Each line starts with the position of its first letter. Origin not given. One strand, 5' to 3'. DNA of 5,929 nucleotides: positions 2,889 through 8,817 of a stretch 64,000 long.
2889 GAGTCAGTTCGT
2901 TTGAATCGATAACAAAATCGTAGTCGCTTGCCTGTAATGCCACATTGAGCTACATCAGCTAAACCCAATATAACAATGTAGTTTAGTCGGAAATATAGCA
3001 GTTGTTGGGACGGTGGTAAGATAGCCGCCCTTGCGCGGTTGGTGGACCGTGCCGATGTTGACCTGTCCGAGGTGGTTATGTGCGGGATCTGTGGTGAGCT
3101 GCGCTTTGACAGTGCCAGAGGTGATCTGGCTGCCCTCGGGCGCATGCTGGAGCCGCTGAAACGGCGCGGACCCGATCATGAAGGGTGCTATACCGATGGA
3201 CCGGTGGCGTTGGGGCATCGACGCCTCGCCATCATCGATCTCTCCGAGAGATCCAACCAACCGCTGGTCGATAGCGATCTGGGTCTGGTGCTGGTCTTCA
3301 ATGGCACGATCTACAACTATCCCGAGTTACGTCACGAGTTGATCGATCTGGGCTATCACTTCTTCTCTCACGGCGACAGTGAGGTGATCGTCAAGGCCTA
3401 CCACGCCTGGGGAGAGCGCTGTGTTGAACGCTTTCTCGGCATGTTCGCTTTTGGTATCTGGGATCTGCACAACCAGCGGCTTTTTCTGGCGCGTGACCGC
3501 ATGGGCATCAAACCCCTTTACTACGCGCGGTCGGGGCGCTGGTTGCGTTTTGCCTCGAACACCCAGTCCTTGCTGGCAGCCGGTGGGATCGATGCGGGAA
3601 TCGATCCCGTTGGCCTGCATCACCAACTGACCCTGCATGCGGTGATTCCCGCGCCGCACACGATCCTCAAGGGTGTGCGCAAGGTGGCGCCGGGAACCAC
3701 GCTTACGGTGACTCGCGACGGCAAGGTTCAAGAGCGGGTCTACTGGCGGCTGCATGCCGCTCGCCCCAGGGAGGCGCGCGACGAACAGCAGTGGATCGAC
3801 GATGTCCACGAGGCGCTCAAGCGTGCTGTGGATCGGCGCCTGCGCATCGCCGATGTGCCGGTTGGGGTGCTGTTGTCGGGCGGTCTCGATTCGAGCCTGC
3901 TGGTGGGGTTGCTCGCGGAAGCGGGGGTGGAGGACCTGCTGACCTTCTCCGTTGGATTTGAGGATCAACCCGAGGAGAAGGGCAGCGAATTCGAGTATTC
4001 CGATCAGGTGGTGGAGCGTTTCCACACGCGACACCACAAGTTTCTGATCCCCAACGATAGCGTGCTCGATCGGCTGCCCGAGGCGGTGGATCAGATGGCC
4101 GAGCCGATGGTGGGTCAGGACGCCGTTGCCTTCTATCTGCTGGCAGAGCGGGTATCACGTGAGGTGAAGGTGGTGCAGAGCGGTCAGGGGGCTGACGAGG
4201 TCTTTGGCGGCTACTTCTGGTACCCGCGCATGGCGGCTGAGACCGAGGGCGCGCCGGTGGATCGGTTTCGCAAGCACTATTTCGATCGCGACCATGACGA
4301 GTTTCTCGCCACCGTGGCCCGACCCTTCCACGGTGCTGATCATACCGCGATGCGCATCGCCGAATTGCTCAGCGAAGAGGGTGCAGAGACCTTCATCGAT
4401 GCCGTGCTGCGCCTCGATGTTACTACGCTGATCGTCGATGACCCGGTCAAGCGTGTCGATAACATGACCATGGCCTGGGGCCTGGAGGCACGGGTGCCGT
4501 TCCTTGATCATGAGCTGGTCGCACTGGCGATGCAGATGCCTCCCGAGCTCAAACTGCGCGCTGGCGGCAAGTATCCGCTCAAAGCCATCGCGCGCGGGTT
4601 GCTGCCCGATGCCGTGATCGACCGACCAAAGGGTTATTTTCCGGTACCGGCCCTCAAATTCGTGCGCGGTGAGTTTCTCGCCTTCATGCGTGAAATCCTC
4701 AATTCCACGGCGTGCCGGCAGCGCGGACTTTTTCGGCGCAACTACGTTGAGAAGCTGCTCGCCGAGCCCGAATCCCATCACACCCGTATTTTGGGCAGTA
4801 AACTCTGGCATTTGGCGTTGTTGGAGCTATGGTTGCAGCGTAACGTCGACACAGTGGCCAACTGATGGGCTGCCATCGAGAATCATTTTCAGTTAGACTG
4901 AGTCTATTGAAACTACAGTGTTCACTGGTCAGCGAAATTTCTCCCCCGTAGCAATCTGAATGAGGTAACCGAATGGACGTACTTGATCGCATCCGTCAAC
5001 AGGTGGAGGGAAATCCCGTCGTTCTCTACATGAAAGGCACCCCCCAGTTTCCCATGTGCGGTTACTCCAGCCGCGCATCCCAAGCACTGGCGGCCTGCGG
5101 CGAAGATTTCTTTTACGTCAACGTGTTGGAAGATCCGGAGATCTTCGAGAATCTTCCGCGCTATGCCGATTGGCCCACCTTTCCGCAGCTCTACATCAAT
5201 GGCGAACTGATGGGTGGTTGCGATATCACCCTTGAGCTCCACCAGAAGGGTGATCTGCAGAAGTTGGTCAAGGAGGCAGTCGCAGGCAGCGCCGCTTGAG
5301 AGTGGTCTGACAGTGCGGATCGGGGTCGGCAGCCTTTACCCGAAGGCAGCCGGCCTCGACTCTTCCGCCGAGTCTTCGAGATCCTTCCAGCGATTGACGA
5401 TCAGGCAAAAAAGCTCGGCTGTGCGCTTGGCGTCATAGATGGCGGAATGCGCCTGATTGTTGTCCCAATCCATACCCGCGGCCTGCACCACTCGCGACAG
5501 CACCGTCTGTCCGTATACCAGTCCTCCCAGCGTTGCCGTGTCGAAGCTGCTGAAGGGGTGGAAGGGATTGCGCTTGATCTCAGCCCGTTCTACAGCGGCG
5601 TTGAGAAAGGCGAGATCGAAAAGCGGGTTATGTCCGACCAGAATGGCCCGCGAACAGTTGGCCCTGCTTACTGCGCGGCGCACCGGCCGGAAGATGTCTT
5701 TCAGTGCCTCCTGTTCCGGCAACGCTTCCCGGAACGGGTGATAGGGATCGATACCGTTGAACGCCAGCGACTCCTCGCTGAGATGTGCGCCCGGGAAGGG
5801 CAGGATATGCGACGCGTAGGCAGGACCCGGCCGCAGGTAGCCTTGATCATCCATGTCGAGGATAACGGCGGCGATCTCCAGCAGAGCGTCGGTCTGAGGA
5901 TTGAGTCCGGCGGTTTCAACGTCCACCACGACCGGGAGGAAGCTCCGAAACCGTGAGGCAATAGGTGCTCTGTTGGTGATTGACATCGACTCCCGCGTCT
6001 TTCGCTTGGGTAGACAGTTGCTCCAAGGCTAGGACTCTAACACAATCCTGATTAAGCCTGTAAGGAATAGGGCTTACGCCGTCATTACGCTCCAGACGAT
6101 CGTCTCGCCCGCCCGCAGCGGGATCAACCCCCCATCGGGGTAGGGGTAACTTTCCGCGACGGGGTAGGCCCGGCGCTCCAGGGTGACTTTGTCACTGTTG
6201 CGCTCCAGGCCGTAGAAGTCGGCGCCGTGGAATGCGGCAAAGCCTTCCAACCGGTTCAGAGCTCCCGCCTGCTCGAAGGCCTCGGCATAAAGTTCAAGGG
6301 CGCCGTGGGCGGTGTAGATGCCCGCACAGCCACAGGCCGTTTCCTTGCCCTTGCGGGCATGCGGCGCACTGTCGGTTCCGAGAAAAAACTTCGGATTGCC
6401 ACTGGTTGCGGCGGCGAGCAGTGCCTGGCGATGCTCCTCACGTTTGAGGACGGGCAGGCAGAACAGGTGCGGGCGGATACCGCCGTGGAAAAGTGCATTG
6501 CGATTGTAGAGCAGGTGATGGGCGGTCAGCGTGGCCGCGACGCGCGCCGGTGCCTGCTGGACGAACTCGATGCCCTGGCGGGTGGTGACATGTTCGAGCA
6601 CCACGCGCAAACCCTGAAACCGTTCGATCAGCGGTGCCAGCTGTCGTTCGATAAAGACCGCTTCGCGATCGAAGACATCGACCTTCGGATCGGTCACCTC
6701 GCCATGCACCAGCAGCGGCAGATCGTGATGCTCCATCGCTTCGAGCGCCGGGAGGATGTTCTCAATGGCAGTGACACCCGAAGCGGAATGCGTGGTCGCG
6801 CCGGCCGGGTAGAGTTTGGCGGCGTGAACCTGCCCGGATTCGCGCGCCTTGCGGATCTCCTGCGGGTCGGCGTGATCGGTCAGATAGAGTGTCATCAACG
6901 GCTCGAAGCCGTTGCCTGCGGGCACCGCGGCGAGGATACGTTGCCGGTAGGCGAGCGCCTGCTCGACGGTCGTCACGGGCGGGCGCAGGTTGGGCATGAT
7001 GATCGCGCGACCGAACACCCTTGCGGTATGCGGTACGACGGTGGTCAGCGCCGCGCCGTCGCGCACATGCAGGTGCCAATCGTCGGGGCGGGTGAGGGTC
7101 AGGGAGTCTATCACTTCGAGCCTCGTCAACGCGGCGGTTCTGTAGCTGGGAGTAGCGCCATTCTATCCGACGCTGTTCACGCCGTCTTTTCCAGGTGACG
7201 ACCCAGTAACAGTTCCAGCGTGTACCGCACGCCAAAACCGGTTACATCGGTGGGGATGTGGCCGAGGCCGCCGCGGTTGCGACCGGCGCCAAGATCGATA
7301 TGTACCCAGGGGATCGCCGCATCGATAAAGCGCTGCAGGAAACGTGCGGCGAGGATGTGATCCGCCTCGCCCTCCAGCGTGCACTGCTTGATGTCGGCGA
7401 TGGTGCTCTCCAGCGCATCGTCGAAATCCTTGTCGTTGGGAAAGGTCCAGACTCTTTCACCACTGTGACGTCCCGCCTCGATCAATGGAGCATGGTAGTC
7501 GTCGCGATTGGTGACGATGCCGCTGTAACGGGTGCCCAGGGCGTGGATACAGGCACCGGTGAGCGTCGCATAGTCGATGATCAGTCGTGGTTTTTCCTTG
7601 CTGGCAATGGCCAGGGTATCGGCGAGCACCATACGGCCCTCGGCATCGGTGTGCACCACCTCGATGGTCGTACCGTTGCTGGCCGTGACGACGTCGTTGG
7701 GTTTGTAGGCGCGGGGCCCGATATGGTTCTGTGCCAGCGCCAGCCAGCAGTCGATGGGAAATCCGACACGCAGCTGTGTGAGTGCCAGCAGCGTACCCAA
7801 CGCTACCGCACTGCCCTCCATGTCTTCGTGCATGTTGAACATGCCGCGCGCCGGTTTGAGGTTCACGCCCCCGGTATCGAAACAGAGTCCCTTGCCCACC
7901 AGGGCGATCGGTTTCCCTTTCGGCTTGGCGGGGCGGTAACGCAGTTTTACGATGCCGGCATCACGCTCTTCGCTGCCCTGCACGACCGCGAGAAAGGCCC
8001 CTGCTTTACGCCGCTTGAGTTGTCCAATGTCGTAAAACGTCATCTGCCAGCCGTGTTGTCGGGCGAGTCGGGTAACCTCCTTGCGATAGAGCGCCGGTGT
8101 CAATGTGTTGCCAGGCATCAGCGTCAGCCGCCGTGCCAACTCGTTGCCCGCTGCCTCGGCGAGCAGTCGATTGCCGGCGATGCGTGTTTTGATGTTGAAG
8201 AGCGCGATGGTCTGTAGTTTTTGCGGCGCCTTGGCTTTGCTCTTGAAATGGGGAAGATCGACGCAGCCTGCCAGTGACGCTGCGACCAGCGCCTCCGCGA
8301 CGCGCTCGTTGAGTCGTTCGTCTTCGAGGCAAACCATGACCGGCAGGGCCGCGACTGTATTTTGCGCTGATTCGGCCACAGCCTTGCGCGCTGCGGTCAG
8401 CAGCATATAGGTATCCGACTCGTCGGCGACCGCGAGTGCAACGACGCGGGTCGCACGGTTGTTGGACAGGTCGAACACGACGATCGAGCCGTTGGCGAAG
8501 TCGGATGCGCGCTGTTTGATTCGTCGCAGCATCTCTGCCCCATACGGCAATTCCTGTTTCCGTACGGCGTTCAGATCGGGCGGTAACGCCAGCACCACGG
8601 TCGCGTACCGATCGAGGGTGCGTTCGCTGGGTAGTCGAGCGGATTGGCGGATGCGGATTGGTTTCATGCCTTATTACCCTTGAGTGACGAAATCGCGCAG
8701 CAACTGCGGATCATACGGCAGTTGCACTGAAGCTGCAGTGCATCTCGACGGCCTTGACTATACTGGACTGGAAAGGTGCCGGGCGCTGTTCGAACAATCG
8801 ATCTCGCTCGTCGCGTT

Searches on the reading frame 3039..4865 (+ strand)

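Call 53: search_protein_families(library=pfam, proteins=[window:3039-4865:+], max_evalue=0.00001)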
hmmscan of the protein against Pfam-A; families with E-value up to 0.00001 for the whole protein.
window:3039-4865:+ (608 aa): 3 families
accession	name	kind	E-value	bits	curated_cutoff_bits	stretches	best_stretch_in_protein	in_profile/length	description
PF00733.27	Asn_synthase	-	9.1e-87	292.4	21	1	256-600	2-354/354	Asparagine synthase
PF13537.11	GATase_7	-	2.1e-44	150.9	25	1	60-180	1-123/123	Glutamine amidotransferase domain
PF13522.11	GATase_6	-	3.7e-43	147.1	27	1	45-174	1-130/130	Glutamine amidotransferase domain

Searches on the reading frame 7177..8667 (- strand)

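Call 53: search_protein_families(library=pfam, proteins=[window:7177-8667:-], max_evalue=0.00001)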
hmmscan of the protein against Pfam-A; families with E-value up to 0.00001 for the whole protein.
window:7177-8667:- (496 aa): 1 family
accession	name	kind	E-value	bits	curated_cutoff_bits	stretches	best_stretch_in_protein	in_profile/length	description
PF00883.26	Peptidase_M17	-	3.9e-99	332.3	25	1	177-482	2-308/310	Cytosol aminopeptidase family, catalytic domain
